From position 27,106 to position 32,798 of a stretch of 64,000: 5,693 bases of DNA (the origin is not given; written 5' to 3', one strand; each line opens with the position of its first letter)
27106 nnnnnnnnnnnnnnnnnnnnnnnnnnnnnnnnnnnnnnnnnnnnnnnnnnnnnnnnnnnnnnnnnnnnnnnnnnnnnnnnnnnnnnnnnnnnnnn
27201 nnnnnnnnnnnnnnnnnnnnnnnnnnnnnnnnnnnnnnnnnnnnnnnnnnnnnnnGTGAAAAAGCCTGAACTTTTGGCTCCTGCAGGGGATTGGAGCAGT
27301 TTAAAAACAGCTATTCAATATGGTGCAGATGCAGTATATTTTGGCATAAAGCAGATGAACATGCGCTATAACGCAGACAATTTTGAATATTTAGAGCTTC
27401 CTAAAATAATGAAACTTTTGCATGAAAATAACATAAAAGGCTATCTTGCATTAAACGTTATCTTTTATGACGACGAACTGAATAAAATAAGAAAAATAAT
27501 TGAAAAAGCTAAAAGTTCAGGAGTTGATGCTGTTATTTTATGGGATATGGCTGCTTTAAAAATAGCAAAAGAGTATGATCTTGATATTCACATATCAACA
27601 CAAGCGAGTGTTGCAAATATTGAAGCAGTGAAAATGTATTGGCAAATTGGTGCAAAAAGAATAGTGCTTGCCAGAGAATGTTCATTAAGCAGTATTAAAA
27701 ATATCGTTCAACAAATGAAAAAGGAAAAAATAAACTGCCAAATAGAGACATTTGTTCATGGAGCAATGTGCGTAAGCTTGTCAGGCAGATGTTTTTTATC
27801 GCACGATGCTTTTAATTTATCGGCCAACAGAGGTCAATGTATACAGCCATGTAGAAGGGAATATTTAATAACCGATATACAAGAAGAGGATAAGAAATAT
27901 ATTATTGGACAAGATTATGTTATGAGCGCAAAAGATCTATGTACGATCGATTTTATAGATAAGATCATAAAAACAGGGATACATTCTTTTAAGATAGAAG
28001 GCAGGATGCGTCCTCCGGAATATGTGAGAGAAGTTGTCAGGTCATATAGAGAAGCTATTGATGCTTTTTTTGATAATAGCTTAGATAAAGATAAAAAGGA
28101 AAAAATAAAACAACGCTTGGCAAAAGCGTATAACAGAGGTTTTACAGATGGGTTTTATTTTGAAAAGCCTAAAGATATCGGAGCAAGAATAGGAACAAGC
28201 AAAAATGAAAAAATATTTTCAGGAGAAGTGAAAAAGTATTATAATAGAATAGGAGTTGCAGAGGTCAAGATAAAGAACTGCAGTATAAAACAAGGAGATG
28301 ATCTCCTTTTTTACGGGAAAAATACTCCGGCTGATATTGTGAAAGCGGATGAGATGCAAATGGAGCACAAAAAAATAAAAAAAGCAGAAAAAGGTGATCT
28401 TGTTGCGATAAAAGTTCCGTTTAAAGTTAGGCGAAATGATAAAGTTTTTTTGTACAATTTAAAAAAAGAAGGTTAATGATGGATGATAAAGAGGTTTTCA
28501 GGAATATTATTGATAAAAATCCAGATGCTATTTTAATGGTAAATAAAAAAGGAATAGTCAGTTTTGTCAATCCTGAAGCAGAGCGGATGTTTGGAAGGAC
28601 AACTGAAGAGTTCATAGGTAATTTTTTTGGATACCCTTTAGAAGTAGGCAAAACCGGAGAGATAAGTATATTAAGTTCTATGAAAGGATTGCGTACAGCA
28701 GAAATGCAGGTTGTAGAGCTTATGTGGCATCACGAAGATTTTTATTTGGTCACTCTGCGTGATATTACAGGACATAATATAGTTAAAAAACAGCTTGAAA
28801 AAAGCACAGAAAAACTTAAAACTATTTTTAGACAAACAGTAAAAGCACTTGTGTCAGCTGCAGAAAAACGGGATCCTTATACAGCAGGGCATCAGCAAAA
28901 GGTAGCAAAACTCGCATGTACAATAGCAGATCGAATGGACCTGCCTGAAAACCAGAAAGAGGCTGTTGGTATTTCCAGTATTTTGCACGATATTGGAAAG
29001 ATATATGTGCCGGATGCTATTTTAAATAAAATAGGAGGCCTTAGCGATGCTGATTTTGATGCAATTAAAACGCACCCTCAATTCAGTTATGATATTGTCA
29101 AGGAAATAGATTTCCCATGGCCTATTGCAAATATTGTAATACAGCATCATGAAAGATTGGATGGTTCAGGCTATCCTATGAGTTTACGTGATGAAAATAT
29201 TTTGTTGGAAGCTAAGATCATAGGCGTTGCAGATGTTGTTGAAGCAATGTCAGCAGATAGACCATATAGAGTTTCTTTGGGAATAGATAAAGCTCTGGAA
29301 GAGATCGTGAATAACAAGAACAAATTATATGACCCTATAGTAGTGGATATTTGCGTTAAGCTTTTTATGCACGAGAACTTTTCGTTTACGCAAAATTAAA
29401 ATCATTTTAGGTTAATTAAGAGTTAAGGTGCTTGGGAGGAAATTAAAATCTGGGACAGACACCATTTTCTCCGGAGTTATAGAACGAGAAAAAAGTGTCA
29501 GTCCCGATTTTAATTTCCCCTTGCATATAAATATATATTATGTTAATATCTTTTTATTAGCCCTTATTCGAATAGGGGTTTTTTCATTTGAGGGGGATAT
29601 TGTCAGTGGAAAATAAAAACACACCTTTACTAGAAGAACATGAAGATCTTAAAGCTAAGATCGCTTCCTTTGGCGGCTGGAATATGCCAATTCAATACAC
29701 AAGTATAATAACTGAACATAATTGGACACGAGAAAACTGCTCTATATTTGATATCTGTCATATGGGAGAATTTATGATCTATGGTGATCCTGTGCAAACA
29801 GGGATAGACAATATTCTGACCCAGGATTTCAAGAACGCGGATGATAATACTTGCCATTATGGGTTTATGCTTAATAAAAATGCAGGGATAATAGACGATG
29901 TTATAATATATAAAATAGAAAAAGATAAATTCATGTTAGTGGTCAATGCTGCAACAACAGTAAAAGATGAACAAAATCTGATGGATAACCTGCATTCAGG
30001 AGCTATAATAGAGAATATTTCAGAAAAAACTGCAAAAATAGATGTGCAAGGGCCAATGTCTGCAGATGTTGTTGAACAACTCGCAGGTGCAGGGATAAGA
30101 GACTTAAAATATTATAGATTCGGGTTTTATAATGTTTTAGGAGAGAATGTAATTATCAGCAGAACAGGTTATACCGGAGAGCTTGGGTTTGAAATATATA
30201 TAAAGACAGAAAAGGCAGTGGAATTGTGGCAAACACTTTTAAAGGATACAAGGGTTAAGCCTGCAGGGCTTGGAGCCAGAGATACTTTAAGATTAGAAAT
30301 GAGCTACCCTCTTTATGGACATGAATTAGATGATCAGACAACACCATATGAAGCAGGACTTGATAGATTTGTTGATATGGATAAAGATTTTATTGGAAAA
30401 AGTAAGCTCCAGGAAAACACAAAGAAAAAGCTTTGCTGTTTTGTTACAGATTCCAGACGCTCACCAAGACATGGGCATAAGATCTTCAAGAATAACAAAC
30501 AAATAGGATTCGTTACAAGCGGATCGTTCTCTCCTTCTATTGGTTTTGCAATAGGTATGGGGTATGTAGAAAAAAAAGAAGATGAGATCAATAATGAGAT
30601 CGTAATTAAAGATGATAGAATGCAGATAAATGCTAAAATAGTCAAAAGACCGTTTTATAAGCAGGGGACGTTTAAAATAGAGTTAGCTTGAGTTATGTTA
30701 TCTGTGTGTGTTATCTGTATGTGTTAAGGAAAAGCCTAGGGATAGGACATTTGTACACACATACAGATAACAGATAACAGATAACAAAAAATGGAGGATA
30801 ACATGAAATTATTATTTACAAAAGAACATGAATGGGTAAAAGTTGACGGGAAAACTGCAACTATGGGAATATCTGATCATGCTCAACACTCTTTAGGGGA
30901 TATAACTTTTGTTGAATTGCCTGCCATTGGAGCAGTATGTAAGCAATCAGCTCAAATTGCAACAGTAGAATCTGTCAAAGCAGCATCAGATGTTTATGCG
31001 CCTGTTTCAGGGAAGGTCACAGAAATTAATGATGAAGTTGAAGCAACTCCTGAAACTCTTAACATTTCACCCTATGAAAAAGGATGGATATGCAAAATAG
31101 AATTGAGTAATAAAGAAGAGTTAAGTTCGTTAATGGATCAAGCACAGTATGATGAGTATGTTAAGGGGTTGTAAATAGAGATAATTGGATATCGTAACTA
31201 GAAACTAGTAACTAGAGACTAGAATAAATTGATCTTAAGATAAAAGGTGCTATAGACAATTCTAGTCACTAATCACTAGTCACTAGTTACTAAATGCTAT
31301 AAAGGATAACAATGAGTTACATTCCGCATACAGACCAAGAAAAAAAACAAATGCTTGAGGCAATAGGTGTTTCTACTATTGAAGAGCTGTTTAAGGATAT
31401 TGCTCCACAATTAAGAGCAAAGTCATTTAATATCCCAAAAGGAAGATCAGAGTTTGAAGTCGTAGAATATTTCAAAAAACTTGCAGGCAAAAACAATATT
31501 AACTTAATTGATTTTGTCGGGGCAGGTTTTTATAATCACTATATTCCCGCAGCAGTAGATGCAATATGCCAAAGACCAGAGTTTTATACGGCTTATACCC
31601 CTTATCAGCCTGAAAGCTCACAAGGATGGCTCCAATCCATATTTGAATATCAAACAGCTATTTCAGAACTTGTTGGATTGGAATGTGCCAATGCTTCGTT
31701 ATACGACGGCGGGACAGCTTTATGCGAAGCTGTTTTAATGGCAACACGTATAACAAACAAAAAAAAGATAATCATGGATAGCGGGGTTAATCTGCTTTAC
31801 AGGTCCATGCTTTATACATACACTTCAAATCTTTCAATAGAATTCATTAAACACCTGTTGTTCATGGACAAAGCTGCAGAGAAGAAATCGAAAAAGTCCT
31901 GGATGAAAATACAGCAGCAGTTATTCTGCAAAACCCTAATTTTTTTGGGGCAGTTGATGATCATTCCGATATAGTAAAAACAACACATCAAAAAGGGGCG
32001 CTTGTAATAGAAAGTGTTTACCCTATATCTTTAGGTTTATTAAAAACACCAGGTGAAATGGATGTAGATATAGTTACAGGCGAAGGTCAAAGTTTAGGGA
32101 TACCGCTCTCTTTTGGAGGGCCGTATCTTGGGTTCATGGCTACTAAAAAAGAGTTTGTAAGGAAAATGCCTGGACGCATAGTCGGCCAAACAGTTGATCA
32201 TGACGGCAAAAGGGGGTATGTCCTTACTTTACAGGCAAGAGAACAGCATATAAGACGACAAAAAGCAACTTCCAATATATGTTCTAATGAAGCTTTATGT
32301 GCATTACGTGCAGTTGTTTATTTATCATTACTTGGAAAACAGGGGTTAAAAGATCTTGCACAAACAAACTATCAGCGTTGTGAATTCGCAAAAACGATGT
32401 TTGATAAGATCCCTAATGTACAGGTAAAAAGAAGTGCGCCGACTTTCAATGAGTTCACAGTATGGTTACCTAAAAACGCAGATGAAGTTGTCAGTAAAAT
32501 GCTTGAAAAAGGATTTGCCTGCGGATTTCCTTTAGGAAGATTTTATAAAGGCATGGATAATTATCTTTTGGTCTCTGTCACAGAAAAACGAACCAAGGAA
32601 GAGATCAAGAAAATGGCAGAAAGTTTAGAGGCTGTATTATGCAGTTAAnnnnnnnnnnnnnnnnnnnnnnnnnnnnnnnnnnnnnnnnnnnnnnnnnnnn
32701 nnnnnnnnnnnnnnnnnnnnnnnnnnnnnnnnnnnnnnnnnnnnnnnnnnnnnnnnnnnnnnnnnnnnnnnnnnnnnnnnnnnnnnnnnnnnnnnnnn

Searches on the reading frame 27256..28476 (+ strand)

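Call 36: search_protein_families(library=pfam, max_evalue=0.001, proteins=[window:27256-28476:+])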
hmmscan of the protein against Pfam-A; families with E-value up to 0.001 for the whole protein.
window:27256-28476:+ (406 aa): 2 families
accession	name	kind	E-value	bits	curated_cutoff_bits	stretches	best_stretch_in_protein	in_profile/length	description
PF01136.24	Peptidase_U32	-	2e-78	263.3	22.4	1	75-306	1-232/233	Peptidase family U32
PF16325.11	Peptidase_U32_C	-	0.00032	21.2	28.2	1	320-395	4-80/83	Peptidase family U32 C-terminal domain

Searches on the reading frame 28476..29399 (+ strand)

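Call 36: search_protein_families(library=pfam, max_evalue=0.001, proteins=[window:28476-29399:+])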
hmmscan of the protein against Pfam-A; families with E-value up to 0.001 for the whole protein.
window:28476-29399:+ (307 aa): 6 families
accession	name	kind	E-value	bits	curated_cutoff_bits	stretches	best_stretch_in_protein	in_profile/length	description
PF13487.12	HD_5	-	1.2e-33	116.7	27.2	1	125-287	3-168/170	HD domain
PF01966.28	HD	-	3.2e-20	73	22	1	137-258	2-116/116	HD domain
PF00989.32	PAS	-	6.6e-10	39.4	22.6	1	8-48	3-43/113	PAS fold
PF13188.13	PAS_8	-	2e-06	27.9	21.8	1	7-47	2-44/65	PAS domain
PF13426.13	PAS_9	-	4e-06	27.5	27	1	16-49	1-34/103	PAS domain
PF24820.1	Diguanyl_cycl_sensor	-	0.00074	19.9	28.1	0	16-50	6-40/109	Diguanylate cyclase-like sensor domain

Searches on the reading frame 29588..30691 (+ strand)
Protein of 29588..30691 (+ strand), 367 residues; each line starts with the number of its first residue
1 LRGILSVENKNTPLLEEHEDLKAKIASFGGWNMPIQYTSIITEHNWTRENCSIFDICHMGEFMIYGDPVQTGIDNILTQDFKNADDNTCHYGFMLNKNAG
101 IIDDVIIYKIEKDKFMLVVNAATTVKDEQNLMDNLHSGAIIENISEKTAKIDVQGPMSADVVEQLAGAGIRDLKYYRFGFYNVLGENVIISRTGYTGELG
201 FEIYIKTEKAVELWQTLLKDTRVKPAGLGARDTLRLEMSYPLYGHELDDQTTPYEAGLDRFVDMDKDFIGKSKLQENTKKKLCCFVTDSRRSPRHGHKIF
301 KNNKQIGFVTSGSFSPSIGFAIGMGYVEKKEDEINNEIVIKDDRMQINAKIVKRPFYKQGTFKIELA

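Call 63: search_protein_families(library=pfam, max_evalue=0.001, proteins=[window:29588-30691:+])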
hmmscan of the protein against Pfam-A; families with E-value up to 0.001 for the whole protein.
window:29588-30691:+ (367 aa): 2 families
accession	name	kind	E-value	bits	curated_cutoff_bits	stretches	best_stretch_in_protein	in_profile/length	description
PF01571.26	GCV_T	-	2.2e-84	283.1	25.6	1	15-260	2-254/255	Aminomethyltransferase folate-binding domain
PF08669.17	GCV_T_C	-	5.4e-21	74.7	25.9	1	280-358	1-80/80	Glycine cleavage T-protein C-terminal barrel domain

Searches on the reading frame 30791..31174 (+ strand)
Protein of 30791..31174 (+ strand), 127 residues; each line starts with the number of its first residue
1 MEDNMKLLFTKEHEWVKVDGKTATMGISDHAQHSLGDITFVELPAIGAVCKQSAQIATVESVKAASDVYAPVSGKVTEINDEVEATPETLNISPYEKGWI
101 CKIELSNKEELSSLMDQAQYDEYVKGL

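Call 82: search_protein_families(library=pfam, max_evalue=0.1, proteins=[window:30791-31174:+])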
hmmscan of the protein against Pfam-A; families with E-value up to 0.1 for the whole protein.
window:30791-31174:+ (127 aa): 3 families
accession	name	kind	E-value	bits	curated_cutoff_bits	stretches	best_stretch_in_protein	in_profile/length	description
PF01597.25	GCV_H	-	3.4e-43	146.9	22.2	1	8-125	2-120/122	Glycine cleavage H-protein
PF00364.28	Biotin_lipoyl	-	0.0023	18.2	22.1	1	47-84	24-61/73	Biotin-requiring enzyme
PF13375.12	RnfC_N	-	0.011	16.2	25.6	1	53-89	55-90/101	RnfC Barrel sandwich hybrid domain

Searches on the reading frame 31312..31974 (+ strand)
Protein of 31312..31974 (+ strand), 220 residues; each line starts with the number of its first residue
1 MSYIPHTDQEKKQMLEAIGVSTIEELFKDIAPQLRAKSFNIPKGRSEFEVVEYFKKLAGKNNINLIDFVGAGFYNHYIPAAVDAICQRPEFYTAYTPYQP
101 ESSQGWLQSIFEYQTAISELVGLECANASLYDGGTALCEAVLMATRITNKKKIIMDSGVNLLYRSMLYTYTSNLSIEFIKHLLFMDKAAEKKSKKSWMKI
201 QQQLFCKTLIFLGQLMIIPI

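Call 63: search_protein_families(library=pfam, max_evalue=0.001, proteins=[window:31312-31974:+])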
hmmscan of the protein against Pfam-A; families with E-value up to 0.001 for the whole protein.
window:31312-31974:+ (220 aa): 1 family
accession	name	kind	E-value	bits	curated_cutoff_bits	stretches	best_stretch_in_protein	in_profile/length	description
PF02347.22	GDC-P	-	3.2e-55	188.2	26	1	2-191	2-195/429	Glycine cleavage system P-protein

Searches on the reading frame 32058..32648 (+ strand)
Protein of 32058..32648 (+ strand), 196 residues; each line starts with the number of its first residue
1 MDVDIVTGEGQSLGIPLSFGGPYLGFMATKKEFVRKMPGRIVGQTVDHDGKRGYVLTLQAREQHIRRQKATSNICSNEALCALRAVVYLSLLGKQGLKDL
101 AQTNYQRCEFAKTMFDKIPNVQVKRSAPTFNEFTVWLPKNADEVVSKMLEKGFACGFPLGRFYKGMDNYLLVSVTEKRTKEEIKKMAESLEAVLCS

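Call 63: search_protein_families(library=pfam, max_evalue=0.001, proteins=[window:32058-32648:+])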
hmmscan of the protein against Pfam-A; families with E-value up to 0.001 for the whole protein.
window:32058-32648:+ (196 aa): 1 family
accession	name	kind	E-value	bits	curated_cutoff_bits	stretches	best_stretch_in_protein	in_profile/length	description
PF02347.22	GDC-P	-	2.9e-55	188.3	26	1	2-188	248-427/429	Glycine cleavage system P-protein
